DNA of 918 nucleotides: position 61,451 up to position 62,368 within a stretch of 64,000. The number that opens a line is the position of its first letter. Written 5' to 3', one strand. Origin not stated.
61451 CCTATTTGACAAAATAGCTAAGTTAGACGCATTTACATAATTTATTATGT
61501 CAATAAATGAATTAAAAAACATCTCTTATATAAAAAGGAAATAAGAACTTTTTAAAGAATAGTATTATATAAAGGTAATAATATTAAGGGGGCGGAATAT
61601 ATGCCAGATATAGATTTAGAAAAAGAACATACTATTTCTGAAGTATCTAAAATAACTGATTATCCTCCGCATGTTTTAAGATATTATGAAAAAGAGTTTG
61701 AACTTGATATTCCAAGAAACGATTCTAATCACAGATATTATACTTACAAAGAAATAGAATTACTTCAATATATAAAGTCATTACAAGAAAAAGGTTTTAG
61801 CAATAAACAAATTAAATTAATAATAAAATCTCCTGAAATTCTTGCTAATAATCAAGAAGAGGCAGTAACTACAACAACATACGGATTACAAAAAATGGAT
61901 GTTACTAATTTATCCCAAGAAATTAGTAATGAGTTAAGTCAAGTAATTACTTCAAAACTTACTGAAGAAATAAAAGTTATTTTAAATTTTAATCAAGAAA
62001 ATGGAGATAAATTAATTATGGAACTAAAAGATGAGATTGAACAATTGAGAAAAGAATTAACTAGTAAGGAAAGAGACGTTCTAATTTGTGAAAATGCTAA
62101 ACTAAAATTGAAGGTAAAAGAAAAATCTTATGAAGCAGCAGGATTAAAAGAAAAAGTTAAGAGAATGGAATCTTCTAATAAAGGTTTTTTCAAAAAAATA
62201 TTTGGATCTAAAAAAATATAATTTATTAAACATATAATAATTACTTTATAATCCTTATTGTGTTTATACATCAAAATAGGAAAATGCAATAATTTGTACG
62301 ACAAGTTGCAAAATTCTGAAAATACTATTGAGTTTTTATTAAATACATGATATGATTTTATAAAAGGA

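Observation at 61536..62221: sigmaH-type promoter driving a MerR-HTH/coiled-coil protein with a MinD-like membrane-targeting helix: candidate chromosome-membrane tether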

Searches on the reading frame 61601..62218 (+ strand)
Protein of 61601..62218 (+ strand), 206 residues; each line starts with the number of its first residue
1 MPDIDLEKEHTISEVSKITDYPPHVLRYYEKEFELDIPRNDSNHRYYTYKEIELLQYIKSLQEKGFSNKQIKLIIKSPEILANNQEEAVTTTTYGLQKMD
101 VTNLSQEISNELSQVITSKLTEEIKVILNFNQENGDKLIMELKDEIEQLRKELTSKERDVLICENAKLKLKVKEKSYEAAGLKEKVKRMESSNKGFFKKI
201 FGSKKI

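Call 3: search_protein_families(library=pfam, proteins=[window:61601-62218:+], max_evalue=1)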
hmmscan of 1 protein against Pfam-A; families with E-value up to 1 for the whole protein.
window:61601-62218:+ (206 aa): 10 families
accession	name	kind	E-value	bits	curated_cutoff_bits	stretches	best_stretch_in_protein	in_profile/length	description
PF13411.12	MerR_1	-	3.7e-22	78.7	21.6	1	11-76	2-67/69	MerR HTH family regulatory protein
PF00376.29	MerR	-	1e-08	35.3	28.2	1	11-47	1-38/38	MerR family regulatory protein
PF02536.19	mTERF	-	9.3e-05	21.9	23.1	1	47-125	139-217/314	mTERF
PF16046.10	FAM76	-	0.0072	16.2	28.5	1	95-193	175-272/298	FAM76 protein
PF12965.13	DUF3854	-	0.078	13.3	23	1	106-164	51-110/130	Domain of unknown function (DUF3854)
PF21329.2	CYP38_PsbQ-like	-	0.1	13.6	27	1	105-168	43-105/117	Peptidyl-prolyl cis-trans isomerase CYP38-like, PsbQ-like domain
PF19697.4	Atg11_middle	-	0.17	12.5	26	1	135-156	40-61/79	Atg11 middle domain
PF07798.16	CCDC90-like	-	0.17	12.1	33.5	1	56-159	5-101/175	Coiled-coil domain-containing protein 90-like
PF05929.16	Phage_GPO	-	0.17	11.9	33.6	1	104-193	157-251/268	Phage capsid scaffolding protein (GPO) serine peptidase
PF18504.6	Csm1_N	-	0.19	12.6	26.3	1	161-194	25-58/70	Csm1 N-terminal domain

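Call 4: search_protein_families(library=ncbifam, proteins=[window:61601-62218:+], max_evalue=1)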
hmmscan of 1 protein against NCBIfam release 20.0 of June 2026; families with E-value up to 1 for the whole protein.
window:61601-62218:+ (206 aa): 17 families
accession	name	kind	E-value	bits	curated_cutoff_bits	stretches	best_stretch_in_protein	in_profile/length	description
NF047375.1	HeatShock_HspR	equivalog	4.5e-09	36.2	105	1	10-83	4-78/92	heat shock protein transcriptional repressor HspR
TIGR02044.1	CueR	equivalog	2.8e-08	33.9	147.4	1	12-109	3-96/127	Cu(I)-responsive transcriptional regulator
TIGR02051.1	MerR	equivalog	3.1e-07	30.7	150.85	1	11-80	1-71/124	mercury resistance transcriptional regulator MerR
NF007069.0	PRK09514.1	equivalog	8.4e-07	29.1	143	1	11-76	3-69/141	Zn(2+)-responsive transcriptional regulator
TIGR02043.1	ZntR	equivalog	6e-06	26.4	167.95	1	11-76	3-69/131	Zn(2+)-responsive transcriptional regulator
NF052513.1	TransRegCarH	equivalog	2.6e-05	23.6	400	1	10-73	7-72/274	HTH-type transcriptional repressor CarH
NF011617.0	PRK15043.1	equivalog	4.4e-05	22.9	417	1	10-114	4-110/243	HTH-type transcriptional regulator MlrA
TIGR02047.1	CadR-PbrR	equivalog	5.3e-05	23.3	151.45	1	12-75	3-67/127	Cd(II)/Pb(II)-responsive transcriptional regulator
NF053782.1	ChlnTransRegdde3219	equivalog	6.4e-05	22.6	450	1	8-77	5-75/278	choline utilization transcriptional activator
NF041849.1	trans_regNmlR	equivalog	8.7e-05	22.6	175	1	12-70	3-62/117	stress response transcriptional regulator NmlR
NF053740.1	TransRegTnrAGPos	equivalog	0.00058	20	140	1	10-80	13-83/108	hypothetical protein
NF047377.1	heat_HspR_dupli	exception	0.00064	19.3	300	1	12-84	129-202/214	heat shock protein transcriptional repressor HspR, fused homodimer type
NF009647.0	PRK13182.1-2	equivalog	0.0024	17.9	165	1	13-167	8-162/176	chromosome-anchoring protein RacA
NF007590.0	PRK10227.1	equivalog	0.021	14.9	244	1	11-67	2-59/135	Cu(I)-responsive transcriptional regulator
TIGR01826.1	CofD_related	subfamily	0.03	13.8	196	1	111-194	195-279/310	uridine diphosphate-N-acetylglucosamine-binding protein YvcK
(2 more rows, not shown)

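Call 6: find_homologous_proteins(query=window:61601-62218:+)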
Query window:61601-62218:+ (206 aa): 562 proteins with E <= 0.001 among 768 candidates; the best 120 are listed.
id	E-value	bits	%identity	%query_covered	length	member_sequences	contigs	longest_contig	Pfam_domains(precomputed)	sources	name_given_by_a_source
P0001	3.0e-123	427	100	100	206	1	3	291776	PF00376.30,PF13411.13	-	-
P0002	1.3e-122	425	100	100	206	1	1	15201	PF00376.30,PF13411.13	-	-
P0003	1.8e-119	414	98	100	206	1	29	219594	PF00376.30,PF13411.13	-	-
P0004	9.3e-119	412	97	100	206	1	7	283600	PF00376.30,PF13411.13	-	-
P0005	1.3e-118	411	97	100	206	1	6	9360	PF00376.30,PF13411.13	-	-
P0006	6.7e-118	409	97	100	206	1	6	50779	PF00376.30,PF13411.13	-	-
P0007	1.1e-106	373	91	98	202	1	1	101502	PF00376.30,PF13411.13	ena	-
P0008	3.7e-105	368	88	100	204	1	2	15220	PF00376.30,PF13411.13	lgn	-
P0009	2.0e-104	365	88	100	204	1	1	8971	PF00376.30,PF13411.13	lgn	-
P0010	1.0e-98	347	83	99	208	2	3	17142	PF00376.30,PF13411.13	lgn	-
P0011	1.2e-95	337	82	99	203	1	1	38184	PF00376.30,PF13411.13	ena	-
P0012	1.7e-95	336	82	99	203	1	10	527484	PF00376.30,PF13411.13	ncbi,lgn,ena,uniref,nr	ncbi:helix-turn-helix domain-containing protein [Anaerosalibacter massiliensis]|uniref:Helix-turn-he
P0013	3.1e-95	335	82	99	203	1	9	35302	PF00376.30,PF13411.13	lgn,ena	-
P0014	1.8e-79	284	68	98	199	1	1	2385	PF00376.30,PF13411.13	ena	-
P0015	2.0e-79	284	67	98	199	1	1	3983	PF00376.30,PF13411.13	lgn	-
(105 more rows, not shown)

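Call 17: search_protein_representatives(alignment_id=A1)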
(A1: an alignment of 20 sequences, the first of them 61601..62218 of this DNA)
Query: 20 sequences, 198 profile positions. Proteins with E-value up to 0.001 (for the whole library): 4286; up to 1e-10: 732; up to 1e-30: 22. The best 150 are listed.
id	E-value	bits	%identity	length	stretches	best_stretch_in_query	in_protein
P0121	5.4e-80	284.1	-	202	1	1-196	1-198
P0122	3.5e-61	222.7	-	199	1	5-196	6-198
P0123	3.9e-58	212.7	-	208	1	1-197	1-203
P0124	4.3e-57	209.3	-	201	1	3-195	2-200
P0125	2.7e-55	203.5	-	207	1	1-196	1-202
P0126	1.1e-49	185.2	-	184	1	5-195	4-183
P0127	2.0e-48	181.1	-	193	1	5-195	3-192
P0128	9.2e-47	175.6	-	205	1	3-197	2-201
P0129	1.5e-46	175.0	-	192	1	6-196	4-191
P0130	6.7e-46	172.8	-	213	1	4-195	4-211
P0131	1.6e-45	171.6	-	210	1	6-197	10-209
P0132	2.2e-45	171.1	-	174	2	5-105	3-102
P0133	1.0e-43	165.7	-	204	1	5-196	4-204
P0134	2.7e-42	161.1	-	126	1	2-119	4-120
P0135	2.1e-41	158.1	-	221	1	5-197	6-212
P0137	5.9e-36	140.4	-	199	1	8-197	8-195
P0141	1.3e-31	126.2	-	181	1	7-196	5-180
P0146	6.9e-28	114.0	-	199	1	5-191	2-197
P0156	2.5e-20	89.3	-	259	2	5-75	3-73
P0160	2.6e-19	86.0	-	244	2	7-79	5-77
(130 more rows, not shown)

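Call 21: find_related_loci(query=A2, collection=genome_contigs, flank=6000)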
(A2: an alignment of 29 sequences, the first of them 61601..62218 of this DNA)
Query A2 (206 aa) in genome_contigs; peptide patterns used: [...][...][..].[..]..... (x = any residue, [..] = any of these).
528 stretches matched a pattern; 419 encode a relative of the query (tblastn E <= 1e-3); the best 80 are kept; 80 distinct loci.
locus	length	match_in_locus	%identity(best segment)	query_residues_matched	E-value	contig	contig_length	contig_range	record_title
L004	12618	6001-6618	97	1-206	2e-129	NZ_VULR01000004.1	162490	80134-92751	Anaerosalibacter bizertensis strain Med78-601-WT-4W-RMD-3 seq4, whole genome shotgun sequence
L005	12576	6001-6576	81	1-193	4e-98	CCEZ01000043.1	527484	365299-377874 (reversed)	Anaerosalibacter sp. ND1 genome assembly Anaerosalibacter massiliensis ND1, contig G347_S1_L001_R1_001_contig_43, whole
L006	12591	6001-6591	66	4-204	1e-85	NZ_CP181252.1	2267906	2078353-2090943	MAG: Sporanaerobacter sp. isolate UW_FK_SPOR1_1 chromosome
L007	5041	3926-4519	64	4-206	8e-77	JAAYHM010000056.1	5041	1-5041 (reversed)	MAG: Tissierellia bacterium isolate AS09scLD_382 44965_AS09, whole genome shotgun sequence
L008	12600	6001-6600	62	1-205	2e-76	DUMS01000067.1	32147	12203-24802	MAG TPA_asm: Tissierellia bacterium isolate AS04akNAM_87 49117_AS04, whole genome shotgun sequence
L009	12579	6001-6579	64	4-201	4e-75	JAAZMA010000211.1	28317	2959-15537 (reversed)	MAG: Tissierellia bacterium isolate AS23ysBPME_29 68622_AS23, whole genome shotgun sequence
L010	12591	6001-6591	62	4-205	6e-75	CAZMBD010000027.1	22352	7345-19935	MAG TPA_asm: uncultured Clostridiaceae bacterium isolate SRP192927_co8_27 genome assembly, contig: NODE_1798_length_2235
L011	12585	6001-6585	62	4-203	4e-74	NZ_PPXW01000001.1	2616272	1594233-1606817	Clostridium sp. Cult1 NODE_1, whole genome shotgun sequence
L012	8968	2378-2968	60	4-205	3e-73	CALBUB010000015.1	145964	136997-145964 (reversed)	MAG TPA_asm: uncultured Firmicutes bacterium isolate SRR6713629_bin.84_CONCOCT_v1.1_MAG genome assembly, contig: ERZ7949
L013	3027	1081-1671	63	4-201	4e-73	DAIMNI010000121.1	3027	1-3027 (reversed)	MAG TPA_asm: Tissierellia bacterium isolate CTOTU40211 NODE_14834_length_3027_cov_3.299462, whole genome shotgun sequenc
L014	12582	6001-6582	61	4-202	1e-72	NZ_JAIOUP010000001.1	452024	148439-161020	Schnuerera sp. xch1 NODE_1_length_452024_cov_227.503712, whole genome shotgun sequence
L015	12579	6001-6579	61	4-201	1e-72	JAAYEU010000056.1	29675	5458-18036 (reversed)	MAG: Tissierellia bacterium isolate AS07pgkLD_199 35751_AS07, whole genome shotgun sequence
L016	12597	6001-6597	60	4-205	9e-73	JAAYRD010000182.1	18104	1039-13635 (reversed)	MAG: Tissierellia bacterium isolate AS23ysBPME_162 222364_AS23, whole genome shotgun sequence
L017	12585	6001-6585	62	4-203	1e-72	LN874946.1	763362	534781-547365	Clostridiales bacterium mt11 genome assembly Mediannikovella massiliensis, scaffold scaffold00014, whole genome shotgun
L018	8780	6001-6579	62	4-201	7e-73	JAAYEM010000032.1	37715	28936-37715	MAG: Tissierellia bacterium isolate AS07pgkLD_129 45999_AS07, whole genome shotgun sequence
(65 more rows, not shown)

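Call 22: predict_structure(alignment_id=A1)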
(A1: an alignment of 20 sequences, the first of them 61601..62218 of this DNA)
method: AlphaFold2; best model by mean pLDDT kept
length: 206 residues; sequences in the alignment: 20
mean_pLDDT: 77.9   pTM: 0.36
mean pLDDT of the five models: 77.9, 77.1, 76.3, 76.0, 73.2
residues with pLDDT >= 90: 38; 70-90: 124; 50-70: 19; < 50: 25
segments of 3 or more residues with pLDDT < 50: 80-98, 203-206
pLDDT, mean of each block of 10 residues (from residue 1): 65 88 89 84 85 89 86 73 35 42 82 82 81 84 92 90 93 91 84 60 48
secondary structure, 60 per line:
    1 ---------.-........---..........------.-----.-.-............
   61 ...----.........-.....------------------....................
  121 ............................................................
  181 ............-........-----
elements in order: H12-19 H23-32 H49-63 H68-76 H78-82 H101-192 H194-201

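Call 24: search_solved_structures(query=A2, max_evalue=0.01)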
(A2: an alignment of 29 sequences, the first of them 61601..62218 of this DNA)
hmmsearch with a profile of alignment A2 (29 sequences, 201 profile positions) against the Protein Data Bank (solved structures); distinct sequences matched with E-value up to 0.01: 38.
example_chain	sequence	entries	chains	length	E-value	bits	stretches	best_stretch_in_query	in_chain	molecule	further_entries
7tea_B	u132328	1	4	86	4.5e-13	52.8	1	6-74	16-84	Glutamine synthetase repressor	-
4r4e_B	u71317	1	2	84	1.7e-11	47.6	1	9-77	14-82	HTH-type transcriptional regulator GlnR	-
5e01_A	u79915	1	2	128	8.1e-11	45.4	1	5-76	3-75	Uncharacterized HTH-type transcriptional regulator HI_0186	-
5d8c_A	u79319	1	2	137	1e-10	45.1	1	5-74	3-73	MerR family regulator protein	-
5d90_B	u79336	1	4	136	1.4e-10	44.7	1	6-73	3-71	MerR family regulator protein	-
7tec_A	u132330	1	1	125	1.7e-10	44.4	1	8-83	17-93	HTH-type transcriptional regulator GlnR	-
4ua1_A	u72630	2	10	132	3.4e-10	43.4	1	6-110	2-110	Regulatory protein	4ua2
3gpv_A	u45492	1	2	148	2e-09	40.8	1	2-122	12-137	Transcriptional regulator, MerR family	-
6jgf_A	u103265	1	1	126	3.5e-08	36.8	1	8-76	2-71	CadR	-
6jgv_A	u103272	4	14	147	5.5e-08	36.2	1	8-74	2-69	CadR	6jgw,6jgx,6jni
6ldi_G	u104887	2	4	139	6.2e-08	36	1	7-109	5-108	HTH-type transcriptional regulator CueR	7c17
6jyw_A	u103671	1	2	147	6.7e-08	35.9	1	8-75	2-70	CadR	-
3hh0_A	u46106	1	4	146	7.4e-08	35.7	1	8-116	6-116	Transcriptional regulator, MerR family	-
4wls_A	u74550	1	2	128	8.5e-08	35.5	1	8-108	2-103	HTH-type transcriptional regulator CueR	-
1q05_A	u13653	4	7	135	1e-07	35.3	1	8-109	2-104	Transcriptional regulator cueR | HTH-type transcriptional regulator CueR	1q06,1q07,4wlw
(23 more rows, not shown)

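Call 32: fold_search(model_id=the predicted structure, library=pdb)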
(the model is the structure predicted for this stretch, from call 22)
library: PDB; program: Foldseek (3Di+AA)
matches with E <= 10: 303; with E <= 0.001: 40
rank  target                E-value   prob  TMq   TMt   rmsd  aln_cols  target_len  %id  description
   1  5d8c_A                8.6e-05  1.00  0.32  0.52  11.2       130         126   18  Crystal structure of HiNmlR, a MerR family regulator lacking the sensor domain, bound to promoter DNA (released 2016-06-29)
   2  3hh0_B                9.8e-05  1.00  0.32  0.50  10.3       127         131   21  Crystal structure of a transcriptional regulator, MerR family from Bacillus cereus (released 2009-05-26)
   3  7tea_C                1.1e-04  1.00  0.33  0.82   2.3        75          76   39  Crystal structure of S. aureus GlnR-DNA complex (released 2022-06-29)
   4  4r4e_A                1.4e-04  1.00  0.32  0.75   2.0        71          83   28  Structure of GlnR-DNA complex (released 2015-03-04)
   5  5c8d_D                1.5e-04  1.00  0.30  0.23   4.8        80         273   29  Crystal structure of full-length Thermus thermophilus CarH bound to adenosylcobalamin (dark state) (released 2015-09-30)
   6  5c8d_E                2.0e-04  1.00  0.29  0.22   5.2        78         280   29  Crystal structure of full-length Thermus thermophilus CarH bound to adenosylcobalamin (dark state) (released 2015-09-30)
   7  3hh0_A                2.1e-04  1.00  0.32  0.49  11.0       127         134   20  Crystal structure of a transcriptional regulator, MerR family from Bacillus cereus (released 2009-05-26)
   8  3d71_A                2.1e-04  1.00  0.31  0.24  11.8       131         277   24  Crystal structure of E253Q BMRR bound to 22 base pair promoter site (released 2008-08-26)
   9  5c8f                  2.3e-04  1.00  0.29  0.22   1.8        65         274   31  Crystal structure of light-exposed full-length Thermus thermophilus CarH bound to cobalamin (released 2015-09-30)
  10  5d8c_B                2.4e-04  1.00  0.32  0.50  10.9       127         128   18  Crystal structure of HiNmlR, a MerR family regulator lacking the sensor domain, bound to promoter DNA (released 2016-06-29)
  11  1q06_B                2.8e-04  1.00  0.31  0.49  11.8       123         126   20  Crystal structure of the Ag(I) form of E. coli CueR, a copper efflux regulator (released 2003-09-16)
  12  7tea_A                3.0e-04  1.00  0.32  0.79   2.3        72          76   39  Crystal structure of S. aureus GlnR-DNA complex (released 2022-06-29)
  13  5c8e_A                3.0e-04  1.00  0.33  0.25   1.7        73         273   29  Crystal structure of Thermus thermophilus CarH bound to adenosylcobalamin and a 26-bp DNA segment (released 2015-09-30)
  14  5d90_C                3.4e-04  1.00  0.33  0.51  11.2       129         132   20  Crystal structure of HiNmlR, a MerR family regulator lacking the sensor domain, bound to promoter DNA (released 2016-06-29)
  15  1q05_B                3.8e-04  1.00  0.31  0.49  11.8       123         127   20  Crystal structure of the Cu(I) form of E. coli CueR, a copper efflux regulator (released 2003-09-16)
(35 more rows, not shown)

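Call 34: list_cluster_members(proteins=[P0122, P0123, P0125, P0126, P0128, P0131, P0137, P0141, P0146, P0160])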
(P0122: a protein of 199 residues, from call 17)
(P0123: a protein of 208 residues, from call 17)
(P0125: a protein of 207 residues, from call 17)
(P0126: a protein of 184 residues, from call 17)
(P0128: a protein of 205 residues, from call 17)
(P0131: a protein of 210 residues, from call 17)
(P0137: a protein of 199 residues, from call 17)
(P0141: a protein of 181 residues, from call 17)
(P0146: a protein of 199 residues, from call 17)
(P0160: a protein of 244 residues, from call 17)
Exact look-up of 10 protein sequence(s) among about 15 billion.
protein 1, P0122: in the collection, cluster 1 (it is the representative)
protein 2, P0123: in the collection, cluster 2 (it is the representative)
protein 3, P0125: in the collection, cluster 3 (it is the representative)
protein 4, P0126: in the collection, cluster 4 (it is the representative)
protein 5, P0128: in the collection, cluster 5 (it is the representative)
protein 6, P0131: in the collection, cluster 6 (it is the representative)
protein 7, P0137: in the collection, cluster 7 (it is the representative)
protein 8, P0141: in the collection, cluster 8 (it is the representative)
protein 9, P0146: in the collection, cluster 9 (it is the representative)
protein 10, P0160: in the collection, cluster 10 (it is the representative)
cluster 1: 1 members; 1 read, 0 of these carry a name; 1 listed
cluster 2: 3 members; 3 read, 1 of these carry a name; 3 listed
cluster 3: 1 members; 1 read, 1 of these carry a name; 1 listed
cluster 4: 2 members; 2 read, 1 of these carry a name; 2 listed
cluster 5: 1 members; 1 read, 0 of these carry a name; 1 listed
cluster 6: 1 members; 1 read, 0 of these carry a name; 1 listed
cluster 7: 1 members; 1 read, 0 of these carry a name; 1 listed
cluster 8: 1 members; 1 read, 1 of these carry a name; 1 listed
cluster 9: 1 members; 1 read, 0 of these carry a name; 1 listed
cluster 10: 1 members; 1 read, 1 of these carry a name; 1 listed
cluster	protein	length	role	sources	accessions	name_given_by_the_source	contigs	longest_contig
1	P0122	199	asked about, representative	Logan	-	-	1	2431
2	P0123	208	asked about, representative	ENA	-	-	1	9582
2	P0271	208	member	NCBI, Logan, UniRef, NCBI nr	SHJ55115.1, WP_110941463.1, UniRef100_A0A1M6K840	DNA-binding transcriptional regulator, MerR family [Geosporobacter subterraneus DSM 17957] | DNA-binding transcriptional regulator, MerR family n=1 Tax=Geosporobacter subterraneus ... | MerR family transcriptional regulator [Geosporobacter subterraneus]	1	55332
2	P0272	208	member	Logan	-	-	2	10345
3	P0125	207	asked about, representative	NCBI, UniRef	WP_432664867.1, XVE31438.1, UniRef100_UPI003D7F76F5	MerR family transcriptional regulator [Wukongibacter baidiensis] | MerR family transcriptional regulator n=1 Tax=Wukongibacter baidiensis TaxID=1723361 ...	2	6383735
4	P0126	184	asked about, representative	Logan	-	-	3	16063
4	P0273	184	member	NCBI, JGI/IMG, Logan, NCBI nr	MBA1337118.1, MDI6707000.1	MAG: regulatory protein, MerR [Firmicutes bacterium] | regulatory protein, MerR [Bacillota bacterium]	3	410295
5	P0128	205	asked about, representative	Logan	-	-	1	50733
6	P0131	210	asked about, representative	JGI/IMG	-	-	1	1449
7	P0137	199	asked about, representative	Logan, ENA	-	-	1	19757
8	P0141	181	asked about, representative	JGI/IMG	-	DNA-binding transcriptional MerR regulator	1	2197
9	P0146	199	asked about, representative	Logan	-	-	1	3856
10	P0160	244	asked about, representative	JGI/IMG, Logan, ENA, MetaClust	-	\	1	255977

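Call 45: search_protein_families(library=ncbifam, alignment_id=A2, max_evalue=0.05)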
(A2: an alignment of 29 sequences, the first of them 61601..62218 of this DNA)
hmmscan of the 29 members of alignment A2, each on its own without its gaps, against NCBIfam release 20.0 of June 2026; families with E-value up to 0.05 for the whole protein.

A. member 1, window:61601-62218:+ (206 aa): 16 families
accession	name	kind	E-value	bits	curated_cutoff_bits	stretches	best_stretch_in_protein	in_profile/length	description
NF047375.1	HeatShock_HspR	equivalog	4.5e-09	36.2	105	1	10-83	4-78/92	heat shock protein transcriptional repressor HspR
TIGR02044.1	CueR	equivalog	2.8e-08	33.9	147.4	1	12-109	3-96/127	Cu(I)-responsive transcriptional regulator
TIGR02051.1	MerR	equivalog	3.1e-07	30.7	150.85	1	11-80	1-71/124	mercury resistance transcriptional regulator MerR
NF007069.0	PRK09514.1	equivalog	8.4e-07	29.1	143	1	11-76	3-69/141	Zn(2+)-responsive transcriptional regulator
TIGR02043.1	ZntR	equivalog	6e-06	26.4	167.95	1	11-76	3-69/131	Zn(2+)-responsive transcriptional regulator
NF052513.1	TransRegCarH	equivalog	2.6e-05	23.6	400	1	10-73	7-72/274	HTH-type transcriptional repressor CarH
NF011617.0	PRK15043.1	equivalog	4.4e-05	22.9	417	1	10-114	4-110/243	HTH-type transcriptional regulator MlrA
TIGR02047.1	CadR-PbrR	equivalog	5.3e-05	23.3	151.45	1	12-75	3-67/127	Cd(II)/Pb(II)-responsive transcriptional regulator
NF053782.1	ChlnTransRegdde3219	equivalog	6.4e-05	22.6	450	1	8-77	5-75/278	choline utilization transcriptional activator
NF041849.1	trans_regNmlR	equivalog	8.7e-05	22.6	175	1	12-70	3-62/117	stress response transcriptional regulator NmlR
NF053740.1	TransRegTnrAGPos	equivalog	0.00058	20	140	1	10-80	13-83/108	hypothetical protein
NF047377.1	heat_HspR_dupli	exception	0.00064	19.3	300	1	12-84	129-202/214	heat shock protein transcriptional repressor HspR, fused homodimer type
NF009647.0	PRK13182.1-2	equivalog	0.0024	17.9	165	1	13-167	8-162/176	chromosome-anchoring protein RacA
NF007590.0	PRK10227.1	equivalog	0.021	14.9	244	0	11-67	2-59/135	Cu(I)-responsive transcriptional regulator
TIGR01826.1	CofD_related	subfamily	0.03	13.8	196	1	111-194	195-279/310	uridine diphosphate-N-acetylglucosamine-binding protein YvcK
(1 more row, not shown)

B. families by the number of members that match (of 29 scanned): 45 families (the first 25 are shown)
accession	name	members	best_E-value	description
NF047375.1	HeatShock_HspR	29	4.2e-10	heat shock protein transcriptional repressor HspR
TIGR02043.1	ZntR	28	8.1e-11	Zn(2+)-responsive transcriptional regulator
TIGR02044.1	CueR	28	1e-09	Cu(I)-responsive transcriptional regulator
NF007069.0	PRK09514.1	28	1e-09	Zn(2+)-responsive transcriptional regulator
TIGR02047.1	CadR-PbrR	28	4.2e-09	Cd(II)/Pb(II)-responsive transcriptional regulator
TIGR02051.1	MerR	28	2e-08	mercury resistance transcriptional regulator MerR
NF053740.1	TransRegTnrAGPos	26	4e-09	hypothetical protein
NF052513.1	TransRegCarH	25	2.3e-10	HTH-type transcriptional repressor CarH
NF041849.1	trans_regNmlR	25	2.4e-08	stress response transcriptional regulator NmlR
NF047377.1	heat_HspR_dupli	25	3.9e-07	heat shock protein transcriptional repressor HspR, fused homodimer type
NF011617.0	PRK15043.1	22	2.8e-06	HTH-type transcriptional regulator MlrA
NF007590.0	PRK10227.1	18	5.4e-07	Cu(I)-responsive transcriptional regulator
TIGR01950.1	SoxR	18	6.3e-05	redox-sensitive transcriptional activator SoxR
NF053782.1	ChlnTransRegdde3219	16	2.2e-06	choline utilization transcriptional activator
NF009647.0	PRK13182.1-2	15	6.2e-06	chromosome-anchoring protein RacA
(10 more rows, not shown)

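Call 46: search_protein_families(library=pfam, proteins=[P0160, P0156, P0146, P0141, P0137], max_evalue=0.1)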
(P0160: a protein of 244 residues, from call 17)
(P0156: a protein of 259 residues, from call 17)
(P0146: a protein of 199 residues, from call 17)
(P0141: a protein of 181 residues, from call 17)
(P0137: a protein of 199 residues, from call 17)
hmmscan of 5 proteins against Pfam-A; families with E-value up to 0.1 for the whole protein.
P0160 (244 aa): 2 families
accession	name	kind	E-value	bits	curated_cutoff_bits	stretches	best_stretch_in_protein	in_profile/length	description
PF13411.12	MerR_1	-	5.8e-23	81.2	21.6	1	6-71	1-66/69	MerR HTH family regulatory protein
PF00376.29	MerR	-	2.1e-05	24.7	28.2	1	8-43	2-38/38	MerR family regulatory protein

P0156 (259 aa): 5 families
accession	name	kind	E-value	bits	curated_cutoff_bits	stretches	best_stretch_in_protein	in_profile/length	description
PF13411.12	MerR_1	-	8e-23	80.8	21.6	1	6-72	1-67/69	MerR HTH family regulatory protein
PF00376.29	MerR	-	5.1e-08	33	28.2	1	7-43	1-38/38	MerR family regulatory protein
PF05997.17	Nop52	-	0.01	15.8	27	0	14-121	153-244/259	Nucleolar protein,Nop52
PF00625.27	Guanylate_kin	-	0.019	15.1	25.2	1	117-205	60-148/182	Guanylate kinase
PF17370.7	DUF5392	-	0.084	13.4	25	0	172-223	66-117/139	Family of unknown function (DUF5392)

P0146 (199 aa): 5 families
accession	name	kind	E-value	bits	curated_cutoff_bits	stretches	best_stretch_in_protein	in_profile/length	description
PF13411.12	MerR_1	-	4e-18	65.7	21.6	1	6-72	2-68/69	MerR HTH family regulatory protein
PF00376.29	MerR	-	6.6e-06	26.3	28.2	1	6-42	1-38/38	MerR family regulatory protein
PF17267.7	DUF5333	-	0.024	15.2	27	0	44-88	37-80/110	Family of unknown function (DUF5333)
PF19165.5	DUF5847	-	0.073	12.4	27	1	35-143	203-311/409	Family of unknown function (DUF5847)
PF08535.16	KorB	-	0.076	13.4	22.3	0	12-73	25-86/89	KorB domain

P0141 (181 aa): 3 families
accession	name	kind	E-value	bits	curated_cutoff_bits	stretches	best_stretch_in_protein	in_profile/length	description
PF13411.12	MerR_1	-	1.3e-17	64.1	21.6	1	6-72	1-67/69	MerR HTH family regulatory protein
PF00376.29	MerR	-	0.0037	17.5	28.2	1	9-43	3-38/38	MerR family regulatory protein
PF05028.20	PARG_cat_C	-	0.042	13.9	26.3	1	9-86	83-158/207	Poly (ADP-ribose) glycohydrolase (PARG), Macro domain fold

P0137 (199 aa): 8 families
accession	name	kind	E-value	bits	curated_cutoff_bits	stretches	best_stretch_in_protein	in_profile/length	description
PF13411.12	MerR_1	-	7.2e-16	58.5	21.6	1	8-73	1-66/69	MerR HTH family regulatory protein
PF00376.29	MerR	-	4.8e-06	26.7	28.2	1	9-45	1-38/38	MerR family regulatory protein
PF18504.6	Csm1_N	-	0.0021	18.8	26.3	1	152-186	25-59/70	Csm1 N-terminal domain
PF20038.5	HTH_59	-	0.0072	16.7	27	1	1-34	1-34/66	Helix-turn-helix domain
PF04899.17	MbeD_MobD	-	0.015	15.8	21.6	0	155-180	43-68/70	MbeD/MobD like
PF16331.10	TolA_bind_tri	-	0.019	15.5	30.1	0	121-146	27-50/76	TolA binding protein trimerisation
PF23025.1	YbjQ_2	-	0.051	14.3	29.1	0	77-126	24-73/103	C2 domain-containing protein 5, YbjQ-like domain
PF04508.17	Pox_A_type_inc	-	0.088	13.1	21.4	0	128-145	1-18/23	Viral A-type inclusion protein repeat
